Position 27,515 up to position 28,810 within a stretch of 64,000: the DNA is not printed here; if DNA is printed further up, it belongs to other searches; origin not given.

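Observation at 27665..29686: Three-TM protein plus patatin phospholipase two-gene cassette (21-nt spacer): candidate membrane-sensor/effector pair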

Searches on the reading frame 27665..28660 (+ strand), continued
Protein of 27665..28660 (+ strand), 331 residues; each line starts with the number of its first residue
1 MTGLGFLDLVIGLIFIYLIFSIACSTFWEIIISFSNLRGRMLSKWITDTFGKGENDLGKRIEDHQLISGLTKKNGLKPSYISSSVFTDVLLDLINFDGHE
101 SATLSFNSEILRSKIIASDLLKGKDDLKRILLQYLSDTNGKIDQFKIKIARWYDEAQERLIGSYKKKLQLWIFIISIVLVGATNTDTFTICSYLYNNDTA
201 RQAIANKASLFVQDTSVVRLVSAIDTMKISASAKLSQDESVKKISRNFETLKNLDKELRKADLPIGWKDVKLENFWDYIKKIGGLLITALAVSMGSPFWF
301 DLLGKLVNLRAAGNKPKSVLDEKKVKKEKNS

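Call 26: fold_search(model_id=the predicted structure, library=pdb)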
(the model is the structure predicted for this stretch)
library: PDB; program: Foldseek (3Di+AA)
matches with E <= 10: 168; with E <= 0.001: 0
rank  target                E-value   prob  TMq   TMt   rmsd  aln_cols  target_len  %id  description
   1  6f2w_A                4.1e-01  0.06  0.12  0.10  23.9       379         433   12  Bacterial asc transporter crystal structure in open to in conformation (released 2019-04-24)
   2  7rtt_B                4.3e-01  0.05  0.12  0.10  30.7       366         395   10  Cryo-EM structure of a TTYH2 cis-dimer (released 2021-08-25)
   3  9g71_A                4.5e-01  0.05  0.11  0.10  31.8       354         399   10  Cryo-EM structure of TTYH2 in complex with lipids in GDN (released 2025-05-21)
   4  7aal_A                4.7e-01  0.11  0.14  0.16  40.6       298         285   12  Crystal structure of the F-BAR domain of PSTIPIP1, G258A mutant (released 2022-02-23)
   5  7aan_B                4.7e-01  0.11  0.14  0.16  40.4       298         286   12  Crystal structure of the F-BAR domain of PSTIPIP1 (released 2022-02-23)
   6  7aam_A                4.9e-01  0.11  0.14  0.16  40.6       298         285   12  Crystal structure of the F-BAR domain of PSTIPIP1 bound to the CTH domain of the phosphatase LYP (released 2022-02-23)
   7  4hyj_A                6.2e-01  0.08  0.13  0.16  24.3       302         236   15  Crystal structure of Exiguobacterium sibiricum rhodopsin (released 2013-07-17)
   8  7rtt_A                6.2e-01  0.06  0.13  0.12  33.7       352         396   13  Cryo-EM structure of a TTYH2 cis-dimer (released 2021-08-25)
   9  7aam_B                9.5e-01  0.08  0.14  0.15  40.5       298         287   12  Crystal structure of the F-BAR domain of PSTIPIP1 bound to the CTH domain of the phosphatase LYP (released 2022-02-23)
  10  7p5c_A                1.0e+00  0.03  0.10  0.09  37.2       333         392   11  Cryo-EM structure of human TTYH3 in Ca2+ and GDN (released 2021-08-11)
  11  6r1j_D                1.0e+00  0.04  0.09  0.11  29.8       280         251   14  Structure of the soluble AhlC triple head mutant of the tripartite alpha-pore forming toxin, AHL, from Aeromonas hydro (released 2019-07-10)
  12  7rtw_A                1.3e+00  0.04  0.12  0.11  31.1       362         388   11  Cryo-EM structure of a TTYH3 cis-dimer (released 2021-08-25)
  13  4whj_A                1.3e+00  0.04  0.10  0.07  24.6       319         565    9  Myxovirus Resistance Protein 2 (MxB) (released 2014-10-29)
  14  5gtm_B                1.4e+00  0.11  0.22  0.15  28.9       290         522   10  Modified human MxA, nucleotide-free form (released 2017-05-31)
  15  7zjm_A                1.5e+00  0.05  0.12  0.16  19.2       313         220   11  Crystal structure of a complex between CspZ from Borrelia burgdorferi strain B408 and human FH SCR domains 6-7 (released 2023-04-19)
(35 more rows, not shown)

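Call 28: search_dna_similar(query=window:27665-28657:+, collection=phages, mode=protein, max_evalue=0.001, max_rows=30)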
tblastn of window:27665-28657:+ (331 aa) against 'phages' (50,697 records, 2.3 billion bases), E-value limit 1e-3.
No match.

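Call 29: find_related_loci(query=A1, collection=viral_contigs, flank=8000)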
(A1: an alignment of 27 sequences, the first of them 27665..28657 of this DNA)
Query A1 (331 aa) in viral_contigs; peptide patterns used: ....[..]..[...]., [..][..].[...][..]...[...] (x = any residue, [..] = any of these).
59 stretches matched a pattern, but none encodes a relative of the query by tblastn (E <= 1e-3).

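Call 30: search_dna_similar(query=P0120, collection=phages, mode=protein, max_evalue=0.01, max_rows=30)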
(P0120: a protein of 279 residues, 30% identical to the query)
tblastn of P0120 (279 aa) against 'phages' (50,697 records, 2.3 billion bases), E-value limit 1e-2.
No match.

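Call 33: find_encoding_contigs(protein=P0010, flank=7000, max_places=2)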
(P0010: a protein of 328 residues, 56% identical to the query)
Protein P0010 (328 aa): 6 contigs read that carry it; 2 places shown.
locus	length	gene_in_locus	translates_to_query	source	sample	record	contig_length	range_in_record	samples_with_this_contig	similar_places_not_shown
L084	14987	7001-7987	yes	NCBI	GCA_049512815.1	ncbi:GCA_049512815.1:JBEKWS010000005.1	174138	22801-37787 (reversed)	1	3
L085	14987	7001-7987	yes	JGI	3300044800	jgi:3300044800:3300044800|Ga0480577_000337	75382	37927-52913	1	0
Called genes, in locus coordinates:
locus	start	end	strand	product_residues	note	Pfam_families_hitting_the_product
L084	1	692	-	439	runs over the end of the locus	PF05977:MFS_3, PF07690:MFS_1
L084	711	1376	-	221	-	PF23023:Anti-Pycsar_Apyc1 (weak), PF00753:Lactamase_B, PF19583:ODP (weak)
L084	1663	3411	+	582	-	PF00664:ABC_membrane, PF00005:ABC_tran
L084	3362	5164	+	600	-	PF00664:ABC_membrane, PF00005:ABC_tran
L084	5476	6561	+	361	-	PF01447:Peptidase_M4, PF02868:Peptidase_M4_C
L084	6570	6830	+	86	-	-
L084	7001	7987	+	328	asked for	-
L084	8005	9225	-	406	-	PF13676:TIR_2, PF01223:Endonuclease_NS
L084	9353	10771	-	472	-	PF13281:MAP3K_TRAF_bd, PF20308:TPR-S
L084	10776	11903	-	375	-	PF01734:Patatin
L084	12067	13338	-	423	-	PF01582:TIR, PF13676:TIR_2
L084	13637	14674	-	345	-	-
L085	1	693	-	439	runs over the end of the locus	PF05977:MFS_3, PF07690:MFS_1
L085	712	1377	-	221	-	PF23023:Anti-Pycsar_Apyc1 (weak), PF00753:Lactamase_B, PF19583:ODP (weak)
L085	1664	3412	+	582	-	PF00664:ABC_membrane, PF00005:ABC_tran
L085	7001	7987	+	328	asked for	-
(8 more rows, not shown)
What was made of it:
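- L084 sits beside TIR-EndoNS, MAP3K_TRAF_bd/TPR-S, patatin and TIR genes (call 33).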

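Call 34: find_encoding_contigs(protein=P0033, flank=7000, max_places=2)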
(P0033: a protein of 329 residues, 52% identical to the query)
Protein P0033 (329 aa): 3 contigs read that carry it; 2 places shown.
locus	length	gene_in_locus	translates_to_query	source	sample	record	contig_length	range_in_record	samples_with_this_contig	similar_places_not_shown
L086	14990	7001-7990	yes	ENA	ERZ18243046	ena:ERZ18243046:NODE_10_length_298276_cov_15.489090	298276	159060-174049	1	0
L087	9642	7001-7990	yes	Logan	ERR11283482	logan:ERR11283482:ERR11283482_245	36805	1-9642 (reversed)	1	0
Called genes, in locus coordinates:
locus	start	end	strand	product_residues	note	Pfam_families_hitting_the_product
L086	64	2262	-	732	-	PF13174:TPR_6 (faint), PF14559:TPR_19 (faint), PF26549:Tricorn_N (faint), PF07676:PD40 (weak), PF05036:SPOR (faint)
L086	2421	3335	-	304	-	PF04960:Glutaminase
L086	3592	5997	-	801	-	PF00072:Response_reg, PF00989:PAS, PF13188:PAS_8 (weak), PF13426:PAS_9, PF00989:PAS, PF08447:PAS_3 (weak), PF13426:PAS_9, PF07228:SpoIIE, +2 more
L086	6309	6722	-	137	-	-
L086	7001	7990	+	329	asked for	-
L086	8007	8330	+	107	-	-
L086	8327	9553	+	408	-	-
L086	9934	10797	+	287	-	PF01551:Peptidase_M23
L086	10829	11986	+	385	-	PF02670:DXP_reductoisom, PF08436:DXP_redisom_C, PF13288:DXPR_C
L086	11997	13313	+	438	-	PF02163:Peptidase_M50, PF13180:PDZ_2 (faint), PF00595:PDZ (faint), PF17820:PDZ_6 (faint)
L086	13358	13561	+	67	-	PF02416:TatA_B_E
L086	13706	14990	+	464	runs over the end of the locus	PF01464:SLT, PF01476:LysM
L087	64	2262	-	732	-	PF13174:TPR_6 (faint), PF14559:TPR_19 (faint), PF26549:Tricorn_N (faint), PF07676:PD40 (weak), PF05036:SPOR (faint)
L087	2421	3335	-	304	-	PF04960:Glutaminase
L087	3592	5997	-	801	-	PF00072:Response_reg, PF00989:PAS, PF13188:PAS_8 (weak), PF13426:PAS_9, PF00989:PAS, PF08447:PAS_3 (weak), PF13426:PAS_9, PF07228:SpoIIE, +2 more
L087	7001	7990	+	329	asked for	-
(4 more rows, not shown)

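Call 35: fold_search(model_id=the predicted structure, library=viral)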
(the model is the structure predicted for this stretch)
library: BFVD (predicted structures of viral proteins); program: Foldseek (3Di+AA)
matches with E <= 10: 144; with E <= 0.001: 0
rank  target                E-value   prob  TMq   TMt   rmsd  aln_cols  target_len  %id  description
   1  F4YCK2                6.9e-01  0.03  0.10  0.05  51.4       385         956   14  (no name in the UniProt tables at hand)
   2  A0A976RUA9            8.7e-01  0.04  0.11  0.10  30.8       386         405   12  (no name in the UniProt tables at hand)
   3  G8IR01                8.7e-01  0.04  0.10  0.05  29.6       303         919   12  MuF-like minor capsid protein [Mycobacterium phage Fionnbharth]
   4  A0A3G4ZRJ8            9.2e-01  0.04  0.12  0.13  23.8       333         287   13  Mitochondrial carrier protein [Terrestrivirus sp.]
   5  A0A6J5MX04            1.3e+00  0.04  0.11  0.10  35.9       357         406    9  Intramolecular chaperone auto-processing domain containing protein [uncultured Caudovirales phage]
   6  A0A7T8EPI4            1.3e+00  0.03  0.09  0.10  33.6       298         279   10  J domain-containing protein [Erwinia phage pEa_SNUABM_5]
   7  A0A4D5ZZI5            1.3e+00  0.08  0.18  0.16  20.5       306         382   12  (no name in the UniProt tables at hand)
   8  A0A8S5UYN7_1          1.5e+00  0.05  0.14  0.07  39.3       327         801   10  Endosialidase chaperone [Siphoviridae sp. ctkKt3]
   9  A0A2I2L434            1.5e+00  0.03  0.11  0.12  26.9       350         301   11  Transmembrane domain-containing protein [Orpheovirus IHUMI-LCC2]
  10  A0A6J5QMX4            1.5e+00  0.03  0.12  0.06  23.4       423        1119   12  Uncharacterized protein [uncultured Caudovirales phage]
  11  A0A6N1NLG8            1.6e+00  0.02  0.11  0.08  26.4       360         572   13  ABC-type multidrug transport system [Tupanvirus soda lake]
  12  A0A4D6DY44            1.7e+00  0.05  0.13  0.16  22.1       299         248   13  Uncharacterized protein [Edwardsiella phage pEt-SU]
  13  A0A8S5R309            1.8e+00  0.03  0.12  0.10  28.0       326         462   14  Minor tail protein [Myoviridae sp. ctxi06]
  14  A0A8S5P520            1.9e+00  0.02  0.11  0.08  36.1       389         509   12  Uncharacterized protein (Fragment) [Siphoviridae sp. ct58H1]
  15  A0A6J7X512            2.0e+00  0.04  0.16  0.11  23.5       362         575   12  Uncharacterized protein [uncultured Caudovirales phage]
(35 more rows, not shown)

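Call 37: search_protein_families(library=pfam, proteins=[L011:7090-7623:+, L016:7009-7500:+, L017:5351-5938:+, L030:7148-7936:+, L034:3486-4178:+, L050:7074-8012:+, L059:7059-8033:+, L069:7062-7916:+, L010:7069-7887:+, L070:5146-5958:+], max_evalue=0.001)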
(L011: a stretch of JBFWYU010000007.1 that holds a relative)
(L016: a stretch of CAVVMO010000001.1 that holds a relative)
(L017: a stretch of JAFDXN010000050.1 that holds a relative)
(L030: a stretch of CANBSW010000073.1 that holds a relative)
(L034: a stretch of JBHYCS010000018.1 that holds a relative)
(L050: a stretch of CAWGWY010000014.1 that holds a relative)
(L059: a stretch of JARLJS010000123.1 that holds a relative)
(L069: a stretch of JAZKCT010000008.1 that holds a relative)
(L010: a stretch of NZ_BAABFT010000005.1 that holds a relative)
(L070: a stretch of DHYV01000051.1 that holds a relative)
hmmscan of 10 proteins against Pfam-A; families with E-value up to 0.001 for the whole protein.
L011:7090-7623:+ (178 aa): 1 family
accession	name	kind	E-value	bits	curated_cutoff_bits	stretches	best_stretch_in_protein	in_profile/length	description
PF00959.24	Phage_lysozyme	-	1.2e-29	103.6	22.3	1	28-164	9-125/125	Phage lysozyme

L016:7009-7500:+ (164 aa): 0 families

L017:5351-5938:+ (196 aa): 1 family
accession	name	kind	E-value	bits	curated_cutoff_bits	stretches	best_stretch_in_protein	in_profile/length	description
PF00182.24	Glyco_hydro_19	-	2.7e-07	31.1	25.5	1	43-140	70-156/232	Chitinase class I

L030:7148-7936:+ (263 aa): 0 families

L034:3486-4178:+ (231 aa): 1 family
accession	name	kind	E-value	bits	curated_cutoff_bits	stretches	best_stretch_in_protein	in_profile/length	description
PF01374.23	Glyco_hydro_46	-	2.1e-14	54.1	27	1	14-223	2-210/210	Glycosyl hydrolase family 46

L050:7074-8012:+ (313 aa): 3 families
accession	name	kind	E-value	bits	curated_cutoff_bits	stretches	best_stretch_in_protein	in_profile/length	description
PF01471.23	PG_binding_1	-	1.2e-33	115.4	23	2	252-308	2-57/57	Putative peptidoglycan binding domain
PF09374.15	PG_binding_3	-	4.7e-10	39.9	24.6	0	175-204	3-32/76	Predicted Peptidoglycan domain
PF05257.22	CHAP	-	3e-07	31.3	26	1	35-123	4-81/81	CHAP domain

L059:7059-8033:+ (325 aa): 2 families
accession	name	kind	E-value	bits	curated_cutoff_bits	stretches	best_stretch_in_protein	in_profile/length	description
PF13539.11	Peptidase_M15_4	-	8.1e-16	58.8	25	1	75-131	4-70/70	D-alanyl-D-alanine carboxypeptidase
PF02557.22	VanY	-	0.00031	21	25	0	20-94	5-79/132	D-alanyl-D-alanine carboxypeptidase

L069:7062-7916:+ (285 aa): 1 family
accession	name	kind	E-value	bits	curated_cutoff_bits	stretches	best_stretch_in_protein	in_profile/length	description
PF01510.30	Amidase_2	-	4.6e-25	88.9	26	1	30-183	5-131/131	N-acetylmuramoyl-L-alanine amidase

L010:7069-7887:+ (273 aa): 1 family
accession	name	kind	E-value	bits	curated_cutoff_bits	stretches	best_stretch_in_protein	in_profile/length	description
PF00182.24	Glyco_hydro_19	-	1.2e-05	25.7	25.5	1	126-198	74-144/232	Chitinase class I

L070:5146-5958:+ (271 aa): 3 families
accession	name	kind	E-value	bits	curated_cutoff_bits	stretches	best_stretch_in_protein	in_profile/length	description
PF08239.17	SH3_3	-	2.8e-10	40.6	27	1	219-268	2-54/54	Bacterial SH3 domain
PF01510.30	Amidase_2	-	2.7e-09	37.9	26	1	29-173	3-130/131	N-acetylmuramoyl-L-alanine amidase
PF06347.19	SH3_4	-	5.3e-06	26.5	24.1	1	218-263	3-50/56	Bacterial SH3 domain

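Call 40: search_protein_families(library=pfam, alignment_id=A4, max_evalue=0.001)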
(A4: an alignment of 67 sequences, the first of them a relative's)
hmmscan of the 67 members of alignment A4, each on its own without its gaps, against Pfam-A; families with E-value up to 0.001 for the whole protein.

A. member 1, L011:539-1699:+ (387 aa): 6 families
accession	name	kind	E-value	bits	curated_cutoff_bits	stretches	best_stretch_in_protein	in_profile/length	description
PF10412.15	TrwB_AAD_bind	-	1.5e-15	57.4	20.5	1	33-343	16-316/387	Type IV secretion-system coupling protein DNA-binding domain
PF02534.20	T4SS-DNA_transf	-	1.2e-06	28.2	20.1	0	24-113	44-122/468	Type IV secretory system Conjugative DNA transfer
PF12696.13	TraG-D_C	-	2.1e-05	24.9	22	1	278-338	2-67/126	TraM recognition site of TraD and TraG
PF13401.12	AAA_22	-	7.1e-05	23.6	27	0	34-70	7-33/130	AAA domain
PF01935.23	DUF87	-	0.00021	21.9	23.2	1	34-93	25-81/220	Helicase HerA, central domain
PF12846.13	AAA_10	-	0.00092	18.8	27.5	0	32-131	21-120/362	AAA-like domain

B. families by the number of members that match (of 67 scanned): 63 families (the first 25 are shown)
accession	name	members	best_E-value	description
PF01797.21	Y1_Tnp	2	1.5e-22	Transposase IS200 like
PF00112.29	Peptidase_C1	2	2e-18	Papain family cysteine protease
PF03787.20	RAMPs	2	5.9e-14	RAMP superfamily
PF03051.21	Peptidase_C1_2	2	1.5e-05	Peptidase C1-like family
PF13529.12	Peptidase_C39_2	2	2.7e-05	Peptidase_C39 like family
PF13449.12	Phytase-like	2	0.00023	Esterase-like activity of phytase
PF01867.21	Cas_Cas1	1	5.6e-87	CRISPR associated protein Cas1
PF11138.13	DUF2911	1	1e-52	Protein of unknown function (DUF2911)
PF00106.31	adh_short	1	9.7e-50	short chain dehydrogenase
PF01871.22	AMMECR1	1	2.4e-46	AMMECR1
PF04002.20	RadC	1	3.1e-34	RadC-like JAB domain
PF09700.15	Cas_Cmr3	1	3.1e-34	CRISPR-associated protein (Cas_Cmr3)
PF00474.23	SSF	1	2.3e-33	Sodium:solute symporter family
PF13561.12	adh_short_C2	1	7.1e-33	Enoyl-(Acyl carrier protein) reductase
PF00264.25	Tyrosinase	1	3e-31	Common central domain of tyrosinase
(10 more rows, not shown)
